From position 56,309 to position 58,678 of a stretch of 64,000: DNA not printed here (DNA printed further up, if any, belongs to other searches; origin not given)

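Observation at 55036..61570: Short glycyl-radical enzyme and its activase wired between exported glycosidases and a sugar porter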

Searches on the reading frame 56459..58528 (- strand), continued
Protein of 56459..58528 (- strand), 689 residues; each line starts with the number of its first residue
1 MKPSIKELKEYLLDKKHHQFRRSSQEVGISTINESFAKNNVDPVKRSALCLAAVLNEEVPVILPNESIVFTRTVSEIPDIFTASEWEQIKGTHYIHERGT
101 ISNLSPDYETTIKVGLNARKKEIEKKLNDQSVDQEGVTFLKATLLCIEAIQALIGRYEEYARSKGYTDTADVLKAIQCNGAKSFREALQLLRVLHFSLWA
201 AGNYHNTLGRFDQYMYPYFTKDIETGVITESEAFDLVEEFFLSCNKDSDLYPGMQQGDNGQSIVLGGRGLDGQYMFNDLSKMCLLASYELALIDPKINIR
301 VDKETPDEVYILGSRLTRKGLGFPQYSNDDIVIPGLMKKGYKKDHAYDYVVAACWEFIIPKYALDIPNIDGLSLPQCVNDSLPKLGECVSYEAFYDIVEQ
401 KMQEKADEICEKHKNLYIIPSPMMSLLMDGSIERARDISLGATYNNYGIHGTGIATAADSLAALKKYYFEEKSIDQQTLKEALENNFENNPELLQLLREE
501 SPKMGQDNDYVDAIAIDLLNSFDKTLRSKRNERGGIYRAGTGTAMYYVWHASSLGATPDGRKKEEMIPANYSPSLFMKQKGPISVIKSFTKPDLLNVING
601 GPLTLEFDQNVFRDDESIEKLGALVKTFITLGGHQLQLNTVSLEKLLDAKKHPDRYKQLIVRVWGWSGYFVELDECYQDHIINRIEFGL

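Call 12: find_homologous_proteins(query=window:56459-58528:-)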
Query window:56459-58528:- (689 aa): 7433 proteins with E <= 0.001 among 8000 candidates; the best 120 are listed.
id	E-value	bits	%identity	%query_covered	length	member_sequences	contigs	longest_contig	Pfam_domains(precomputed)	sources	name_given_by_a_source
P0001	0.0e+0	1581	100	100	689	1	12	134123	PF02901.21,PF01228.27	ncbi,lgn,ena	-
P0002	0.0e+0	1580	100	100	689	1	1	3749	PF02901.21,PF01228.27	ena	-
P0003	0.0e+0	1563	99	100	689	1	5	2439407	PF02901.21,PF01228.27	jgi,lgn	jgi:pyruvate-formate lyase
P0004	0.0e+0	1558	98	100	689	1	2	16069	PF02901.21,PF01228.27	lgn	-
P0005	0.0e+0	1555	98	100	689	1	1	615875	PF02901.21,PF01228.27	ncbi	ncbi:MAG: pyruvate formate lyase family protein [Fermentimonas sp.]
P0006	0.0e+0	1284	79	100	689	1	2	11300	PF02901.21,PF01228.27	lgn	-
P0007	0.0e+0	1239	98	79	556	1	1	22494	PF02901.21,PF01228.27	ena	-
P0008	0.0e+0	1218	74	100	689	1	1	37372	PF02901.21,PF01228.27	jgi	-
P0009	0.0e+0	1217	74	100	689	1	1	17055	PF02901.21,PF01228.27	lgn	-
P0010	0.0e+0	1215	74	100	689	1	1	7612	PF02901.21,PF01228.27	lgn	-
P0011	0.0e+0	1214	74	100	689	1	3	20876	PF02901.21,PF01228.27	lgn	-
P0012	0.0e+0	1211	73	100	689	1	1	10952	PF02901.21,PF01228.27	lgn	-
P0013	0.0e+0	1200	73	100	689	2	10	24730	PF02901.21,PF01228.27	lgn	-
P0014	0.0e+0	1198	74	100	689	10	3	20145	PF02901.21,PF01228.27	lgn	-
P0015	0.0e+0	1198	73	100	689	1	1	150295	PF02901.21,PF01228.27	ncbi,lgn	-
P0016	0.0e+0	1194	73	100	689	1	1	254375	PF02901.21,PF01228.27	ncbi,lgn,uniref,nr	ncbi:pyruvate formate lyase family protein [Bacteroides sp.]|uniref:pyruvate formate lyase family pr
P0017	0.0e+0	1179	73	100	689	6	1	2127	PF02901.21,PF01228.27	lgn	-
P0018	0.0e+0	1176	73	100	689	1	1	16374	PF02901.21,PF01228.27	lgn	-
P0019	0.0e+0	1176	73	100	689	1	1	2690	PF02901.21,PF01228.27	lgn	-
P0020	0.0e+0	1175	72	100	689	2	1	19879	PF02901.21,PF01228.27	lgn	-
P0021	0.0e+0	1174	72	100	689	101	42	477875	PF02901.21,PF01228.27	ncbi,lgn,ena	-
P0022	0.0e+0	1174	73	100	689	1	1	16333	PF02901.21,PF01228.27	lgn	-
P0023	0.0e+0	1173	72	100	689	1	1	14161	PF02901.21,PF01228.27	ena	-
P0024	0.0e+0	1173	73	100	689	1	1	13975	PF02901.21,PF01228.27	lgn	-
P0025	0.0e+0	1172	73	100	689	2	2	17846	PF02901.21,PF01228.27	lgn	-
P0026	0.0e+0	1172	73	100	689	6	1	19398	PF02901.21,PF01228.27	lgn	-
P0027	0.0e+0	1171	72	100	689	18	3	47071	PF02901.21,PF01228.27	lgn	-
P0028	0.0e+0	1170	71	100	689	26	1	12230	PF02901.21,PF01228.27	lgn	-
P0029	0.0e+0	1170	72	100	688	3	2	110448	PF02901.21,PF01228.27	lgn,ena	-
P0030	0.0e+0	1168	72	100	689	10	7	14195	PF02901.21,PF01228.27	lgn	-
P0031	0.0e+0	1162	72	100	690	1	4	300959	PF02901.21,PF01228.27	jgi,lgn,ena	-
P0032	0.0e+0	1157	72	100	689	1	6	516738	PF02901.21,PF01228.27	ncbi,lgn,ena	-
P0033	0.0e+0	1157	72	100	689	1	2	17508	PF02901.21,PF01228.27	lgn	-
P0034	0.0e+0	1156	71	100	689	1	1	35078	PF02901.21,PF01228.27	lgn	-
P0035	0.0e+0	1156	71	100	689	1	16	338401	PF02901.21,PF01228.27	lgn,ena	-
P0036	0.0e+0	1156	71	100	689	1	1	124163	PF02901.21,PF01228.27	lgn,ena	-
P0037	0.0e+0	1155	71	100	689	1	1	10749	PF02901.21,PF01228.27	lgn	-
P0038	0.0e+0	1155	71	100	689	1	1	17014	PF02901.21,PF01228.27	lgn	-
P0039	0.0e+0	1154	70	100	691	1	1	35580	PF02901.21,PF01228.27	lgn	-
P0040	0.0e+0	1154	71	100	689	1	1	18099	PF02901.21,PF01228.27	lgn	-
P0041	0.0e+0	1153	71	100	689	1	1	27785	PF02901.21,PF01228.27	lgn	-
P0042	0.0e+0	1151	71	100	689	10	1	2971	PF02901.21,PF01228.27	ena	-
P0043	0.0e+0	1147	71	100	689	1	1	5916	PF02901.21,PF01228.27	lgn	-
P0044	0.0e+0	1143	71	100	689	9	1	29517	PF02901.21,PF01228.27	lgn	-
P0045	0.0e+0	1143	70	100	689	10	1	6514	PF02901.21,PF01228.27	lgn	-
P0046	0.0e+0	1143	71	99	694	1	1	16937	PF02901.21,PF01228.27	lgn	-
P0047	0.0e+0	1142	71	100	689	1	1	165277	PF02901.21,PF01228.27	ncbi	-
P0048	0.0e+0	1139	70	100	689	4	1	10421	PF02901.21,PF01228.27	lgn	-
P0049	0.0e+0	1139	70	100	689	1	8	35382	PF02901.21,PF01228.27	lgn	-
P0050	0.0e+0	1130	69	100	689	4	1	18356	PF02901.21,PF01228.27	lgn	-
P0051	0.0e+0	1124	70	100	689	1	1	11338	PF02901.21,PF01228.27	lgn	-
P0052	0.0e+0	1122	69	100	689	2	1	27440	PF02901.21,PF01228.27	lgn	-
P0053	0.0e+0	1119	69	100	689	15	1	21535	PF02901.21,PF01228.27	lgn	-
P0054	0.0e+0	1118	69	100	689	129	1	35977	PF02901.21,PF01228.27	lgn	-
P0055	0.0e+0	1117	68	100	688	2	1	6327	PF02901.21,PF01228.27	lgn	-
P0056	0.0e+0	1115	69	100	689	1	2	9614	PF02901.21,PF01228.27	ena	-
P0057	0.0e+0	1112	68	100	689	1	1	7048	PF02901.21,PF01228.27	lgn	-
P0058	0.0e+0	1112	68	100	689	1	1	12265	PF02901.21,PF01228.27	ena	-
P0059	0.0e+0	1111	69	100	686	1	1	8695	PF02901.21,PF01228.27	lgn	-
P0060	0.0e+0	1111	69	100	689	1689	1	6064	PF02901.21,PF01228.27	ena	-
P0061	0.0e+0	1109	68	100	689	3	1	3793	PF02901.21,PF01228.27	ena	-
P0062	0.0e+0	1109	68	100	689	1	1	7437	PF02901.21,PF01228.27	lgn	-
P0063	0.0e+0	1108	69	100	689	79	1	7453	PF02901.21,PF01228.27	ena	-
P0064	0.0e+0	1106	68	100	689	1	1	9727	PF02901.21,PF01228.27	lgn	-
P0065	0.0e+0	1105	67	100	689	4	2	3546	PF02901.21,PF01228.27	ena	-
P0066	0.0e+0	1103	68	100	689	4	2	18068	PF02901.21,PF01228.27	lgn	-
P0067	0.0e+0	1103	68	100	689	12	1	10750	PF02901.21,PF01228.27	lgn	-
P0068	0.0e+0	1103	68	100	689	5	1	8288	PF02901.21,PF01228.27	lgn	-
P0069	0.0e+0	1103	68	100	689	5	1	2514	PF02901.21,PF01228.27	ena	-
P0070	0.0e+0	1102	68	100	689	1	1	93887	PF02901.21,PF01228.27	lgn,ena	-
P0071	0.0e+0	1102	67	100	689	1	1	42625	PF02901.21,PF01228.27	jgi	jgi:formate C-acetyltransferase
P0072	0.0e+0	1101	67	100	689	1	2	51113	PF02901.21,PF01228.27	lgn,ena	-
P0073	0.0e+0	1100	68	100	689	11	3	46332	PF02901.21,PF01228.27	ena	-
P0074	0.0e+0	1100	67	100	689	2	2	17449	PF02901.21,PF01228.27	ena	-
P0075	0.0e+0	1099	67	100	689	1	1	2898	PF02901.21,PF01228.27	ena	-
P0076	0.0e+0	1099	67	100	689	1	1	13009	PF02901.21,PF01228.27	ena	-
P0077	0.0e+0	1099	67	100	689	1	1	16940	PF02901.21,PF01228.27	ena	-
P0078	0.0e+0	1097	67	100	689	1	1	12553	PF02901.21,PF01228.27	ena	-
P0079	0.0e+0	1097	69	100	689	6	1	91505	PF02901.21,PF01228.27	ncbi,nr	ncbi:MAG: pyruvate formate-lyase [Bacteroidales bacterium]|nr:pyruvate formate-lyase [Bacteroidales 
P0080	0.0e+0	1094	67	100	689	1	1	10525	PF02901.21,PF01228.27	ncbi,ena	-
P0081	0.0e+0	1093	67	100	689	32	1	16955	PF02901.21,PF01228.27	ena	-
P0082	0.0e+0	1093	67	100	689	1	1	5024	PF02901.21,PF01228.27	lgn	-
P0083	0.0e+0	1092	69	100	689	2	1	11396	PF02901.21,PF01228.27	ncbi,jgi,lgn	jgi:Pyruvate-formate lyase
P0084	0.0e+0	1091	67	100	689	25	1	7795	PF02901.21,PF01228.27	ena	-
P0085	0.0e+0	1090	67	100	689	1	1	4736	PF02901.21,PF01228.27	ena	-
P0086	0.0e+0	1087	67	100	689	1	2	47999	PF02901.21,PF01228.27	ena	-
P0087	0.0e+0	1087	67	100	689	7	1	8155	PF02901.21,PF01228.27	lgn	-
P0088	0.0e+0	1086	67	100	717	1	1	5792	PF02901.21,PF01228.27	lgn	-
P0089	0.0e+0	1086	66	100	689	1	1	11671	PF02901.21,PF01228.27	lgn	-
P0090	0.0e+0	1085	66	100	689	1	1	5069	PF02901.21,PF01228.27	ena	-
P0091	0.0e+0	1084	67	100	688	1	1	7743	PF02901.21,PF01228.27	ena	-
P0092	0.0e+0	1084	65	100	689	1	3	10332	PF02901.21,PF01228.27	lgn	-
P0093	0.0e+0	1083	67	100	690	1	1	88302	PF02901.21,PF01228.27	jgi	-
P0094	0.0e+0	1083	66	100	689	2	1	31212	PF02901.21,PF01228.27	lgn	-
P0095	0.0e+0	1083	66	100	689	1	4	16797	PF02901.21,PF01228.27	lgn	-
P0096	0.0e+0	1081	66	100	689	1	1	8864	PF02901.21,PF01228.27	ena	-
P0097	0.0e+0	1081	67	100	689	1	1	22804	PF02901.21,PF01228.27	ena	-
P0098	0.0e+0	1080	67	100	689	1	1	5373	PF02901.21,PF01228.27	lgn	-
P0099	0.0e+0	1078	66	100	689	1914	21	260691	PF02901.21,PF01228.27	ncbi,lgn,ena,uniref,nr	ncbi:pyruvate formate lyase family protein [Bacteroides fragilis]|uniref:pyruvate formate lyase fami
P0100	0.0e+0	1073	66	100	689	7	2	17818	PF02901.21,PF01228.27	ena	-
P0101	0.0e+0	1072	66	100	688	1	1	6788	PF02901.21,PF01228.27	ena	-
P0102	0.0e+0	1072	67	100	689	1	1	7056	PF02901.21,PF01228.27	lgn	-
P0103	0.0e+0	1071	67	100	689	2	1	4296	PF02901.21,PF01228.27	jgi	-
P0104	0.0e+0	1068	66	100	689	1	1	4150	PF02901.21,PF01228.27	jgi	jgi:formate C-acetyltransferase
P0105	0.0e+0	1067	66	99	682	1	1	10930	PF02901.21,PF01228.27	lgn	-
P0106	0.0e+0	1067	66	100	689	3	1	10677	PF02901.21,PF01228.27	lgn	-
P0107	0.0e+0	1066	67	100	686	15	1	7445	PF02901.21,PF01228.27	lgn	-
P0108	0.0e+0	1064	66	100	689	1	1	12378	PF02901.21,PF01228.27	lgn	-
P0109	0.0e+0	1059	66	100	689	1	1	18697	PF02901.21,PF01228.27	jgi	jgi:formate C-acetyltransferase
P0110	0.0e+0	1058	71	91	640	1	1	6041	PF02901.21,PF01228.27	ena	-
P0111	0.0e+0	1056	65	100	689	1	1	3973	PF02901.21,PF01228.27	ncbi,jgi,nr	ncbi:MAG: pyruvate formate-lyase [Prevotellaceae bacterium]|jgi:formate C-acetyltransferase|nr:pyruv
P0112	0.0e+0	1052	65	100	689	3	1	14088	PF02901.21,PF01228.27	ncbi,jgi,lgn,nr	ncbi:MAG: pyruvate formate-lyase [Bacteroidales bacterium]|jgi:formate C-acetyltransferase|nr:pyruva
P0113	0.0e+0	1049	66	100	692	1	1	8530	PF02901.21,PF01228.27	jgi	jgi:formate C-acetyltransferase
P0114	0.0e+0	1046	65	100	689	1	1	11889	PF02901.21,PF01228.27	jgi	jgi:formate C-acetyltransferase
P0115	0.0e+0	1044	65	100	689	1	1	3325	PF02901.21,PF01228.27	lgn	-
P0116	0.0e+0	1039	64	100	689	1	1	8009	PF02901.21,PF01228.27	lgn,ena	-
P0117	0.0e+0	1037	64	100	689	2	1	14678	PF02901.21,PF01228.27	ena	-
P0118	0.0e+0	1036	64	100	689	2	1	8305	PF02901.21,PF01228.27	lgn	-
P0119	0.0e+0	1030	68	94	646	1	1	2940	PF02901.21,PF01228.27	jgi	jgi:formate C-acetyltransferase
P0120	0.0e+0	1023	63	100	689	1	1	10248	PF02901.21,PF01228.27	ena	-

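Call 15: find_encoding_contigs(protein=P0099, flank=10000, max_places=4)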
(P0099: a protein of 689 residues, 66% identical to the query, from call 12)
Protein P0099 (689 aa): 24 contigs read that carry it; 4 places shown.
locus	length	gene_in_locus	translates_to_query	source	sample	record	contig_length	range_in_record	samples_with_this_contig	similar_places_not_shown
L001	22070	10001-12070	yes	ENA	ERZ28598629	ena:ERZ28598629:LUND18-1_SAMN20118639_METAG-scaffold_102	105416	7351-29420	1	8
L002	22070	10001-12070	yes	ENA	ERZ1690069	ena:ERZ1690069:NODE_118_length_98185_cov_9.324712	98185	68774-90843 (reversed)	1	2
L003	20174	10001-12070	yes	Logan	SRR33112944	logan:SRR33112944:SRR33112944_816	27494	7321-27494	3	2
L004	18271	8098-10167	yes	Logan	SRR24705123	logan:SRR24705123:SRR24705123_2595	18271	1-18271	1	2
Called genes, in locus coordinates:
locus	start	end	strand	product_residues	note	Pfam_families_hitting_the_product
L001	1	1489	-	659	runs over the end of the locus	PF14322:SusD-like_3, PF07980:SusD_RagB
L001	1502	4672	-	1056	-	PF13620:CarboxypepD_reg, PF13715:CarbopepD_reg_2, PF07715:Plug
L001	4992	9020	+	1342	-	PF07494:Reg_prop (faint), PF08450:SGL (faint), PF07495:Y_Y_Y, PF00512:HisKA, PF02518:HATPase_c, PF00072:Response_reg, PF00165:HTH_AraC, PF12833:HTH_18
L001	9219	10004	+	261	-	PF13353:Fer4_12, PF04055:Radical_SAM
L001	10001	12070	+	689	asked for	PF02901:PFL-like, PF01228:Gly_radical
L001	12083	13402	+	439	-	PF00083:Sugar_tr, PF07690:MFS_1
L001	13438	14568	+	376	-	PF01263:Aldose_epim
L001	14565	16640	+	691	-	PF07944:Beta-AFase-like_GH127_cat, PF20736:Glyco_hydro127M, PF20737:Glyco_hydro127C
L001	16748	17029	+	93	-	PF03992:ABM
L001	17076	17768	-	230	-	-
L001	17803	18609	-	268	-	PF00459:Inositol_P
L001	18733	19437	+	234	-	-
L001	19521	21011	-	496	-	PF05345:He_PIG, PF16499:Melibiase_2, PF17801:Melibiase_C (weak)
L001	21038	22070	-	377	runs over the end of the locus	PF16287:DUF4933 (weak), PF17170:DUF5128, PF16288:DUF4934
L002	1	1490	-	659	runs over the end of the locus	PF14322:SusD-like_3, PF07980:SusD_RagB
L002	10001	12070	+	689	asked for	PF02901:PFL-like, PF01228:Gly_radical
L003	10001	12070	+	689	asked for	PF02901:PFL-like, PF01228:Gly_radical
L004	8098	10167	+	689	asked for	PF02901:PFL-like, PF01228:Gly_radical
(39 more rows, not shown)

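Call 28: find_encoding_contigs(protein=P0021, flank=10000, max_places=3)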
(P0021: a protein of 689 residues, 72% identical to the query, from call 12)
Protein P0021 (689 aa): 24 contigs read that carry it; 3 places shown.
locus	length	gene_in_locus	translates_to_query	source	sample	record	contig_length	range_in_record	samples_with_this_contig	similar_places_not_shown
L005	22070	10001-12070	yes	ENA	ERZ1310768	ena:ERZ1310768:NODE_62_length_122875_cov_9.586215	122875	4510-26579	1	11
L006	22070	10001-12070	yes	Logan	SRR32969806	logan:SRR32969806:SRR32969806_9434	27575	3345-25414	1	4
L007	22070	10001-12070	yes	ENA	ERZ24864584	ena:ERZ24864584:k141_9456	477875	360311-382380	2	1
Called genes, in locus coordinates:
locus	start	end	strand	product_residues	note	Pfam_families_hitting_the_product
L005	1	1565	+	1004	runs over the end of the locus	PF00933:Glyco_hydro_3, PF00144:Beta-lactamase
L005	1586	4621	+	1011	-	PF00933:Glyco_hydro_3, PF00144:Beta-lactamase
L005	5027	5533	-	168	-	-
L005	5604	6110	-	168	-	-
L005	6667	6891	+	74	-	-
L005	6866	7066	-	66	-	PF13655:RVT_N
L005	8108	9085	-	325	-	PF00392:GntR, PF13377:Peripla_BP_3 (faint)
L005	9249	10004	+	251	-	PF13353:Fer4_12, PF04055:Radical_SAM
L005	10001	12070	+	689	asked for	PF02901:PFL-like, PF01228:Gly_radical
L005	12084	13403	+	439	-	PF00083:Sugar_tr, PF07690:MFS_1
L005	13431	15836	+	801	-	PF07944:Beta-AFase-like_GH127_cat, PF20736:Glyco_hydro127M, PF20737:Glyco_hydro127C, PF20620:DUF6805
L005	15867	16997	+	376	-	PF01263:Aldose_epim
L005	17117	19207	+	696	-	PF07944:Beta-AFase-like_GH127_cat, PF20736:Glyco_hydro127M, PF20737:Glyco_hydro127C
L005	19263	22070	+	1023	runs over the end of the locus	PF13620:CarboxypepD_reg, PF13715:CarbopepD_reg_2, PF07715:Plug, PF00593:TonB_dep_Rec_b-barrel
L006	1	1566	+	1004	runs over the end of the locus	PF00933:Glyco_hydro_3, PF00144:Beta-lactamase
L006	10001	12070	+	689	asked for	PF02901:PFL-like, PF01228:Gly_radical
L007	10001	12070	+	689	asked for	PF02901:PFL-like, PF01228:Gly_radical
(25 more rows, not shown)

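Call 29: find_encoding_contigs(protein=P0016, flank=10000, max_places=2)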
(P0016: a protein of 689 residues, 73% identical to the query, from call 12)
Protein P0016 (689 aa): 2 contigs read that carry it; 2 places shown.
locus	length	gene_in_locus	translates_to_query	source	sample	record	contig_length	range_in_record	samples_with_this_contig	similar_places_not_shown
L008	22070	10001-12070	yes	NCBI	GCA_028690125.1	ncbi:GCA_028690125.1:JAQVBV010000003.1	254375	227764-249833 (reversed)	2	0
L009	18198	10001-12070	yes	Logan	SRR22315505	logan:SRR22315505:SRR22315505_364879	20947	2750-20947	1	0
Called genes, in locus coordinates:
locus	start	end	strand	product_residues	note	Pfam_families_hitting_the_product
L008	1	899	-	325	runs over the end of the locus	PF00392:GntR, PF13377:Peripla_BP_3 (weak)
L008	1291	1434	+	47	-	-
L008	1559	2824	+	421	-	PF01833:TIG, PF25021:TEN_NHL (faint), PF01436:NHL (faint), PF08450:SGL (faint)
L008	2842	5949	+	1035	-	PF13620:CarboxypepD_reg, PF13715:CarbopepD_reg_2, PF07715:Plug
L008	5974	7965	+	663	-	PF14322:SusD-like_3, PF12771:SusD-like_2 (faint), PF07980:SusD_RagB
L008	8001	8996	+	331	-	PF08522:BT_3987-like_N, PF16343:DUF4973, PF14274:BT_3044-like_C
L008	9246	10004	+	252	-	PF13353:Fer4_12, PF04055:Radical_SAM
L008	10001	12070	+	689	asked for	PF02901:PFL-like, PF01228:Gly_radical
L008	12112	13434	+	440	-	PF00083:Sugar_tr, PF07690:MFS_1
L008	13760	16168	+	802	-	PF07944:Beta-AFase-like_GH127_cat, PF20736:Glyco_hydro127M, PF20737:Glyco_hydro127C, PF20620:DUF6805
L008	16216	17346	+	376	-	PF01263:Aldose_epim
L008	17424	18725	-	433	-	PF05192:MutS_III (weak), PF00488:MutS_V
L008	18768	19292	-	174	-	PF02417:Chromate_transp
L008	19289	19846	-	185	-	PF02417:Chromate_transp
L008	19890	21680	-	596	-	PF13229:Beta_helix (faint), PF23763:Beta-barrel_GLAA-B_I, PF23764:Beta-barrel_GLAA-B_II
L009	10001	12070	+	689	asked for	PF02901:PFL-like, PF01228:Gly_radical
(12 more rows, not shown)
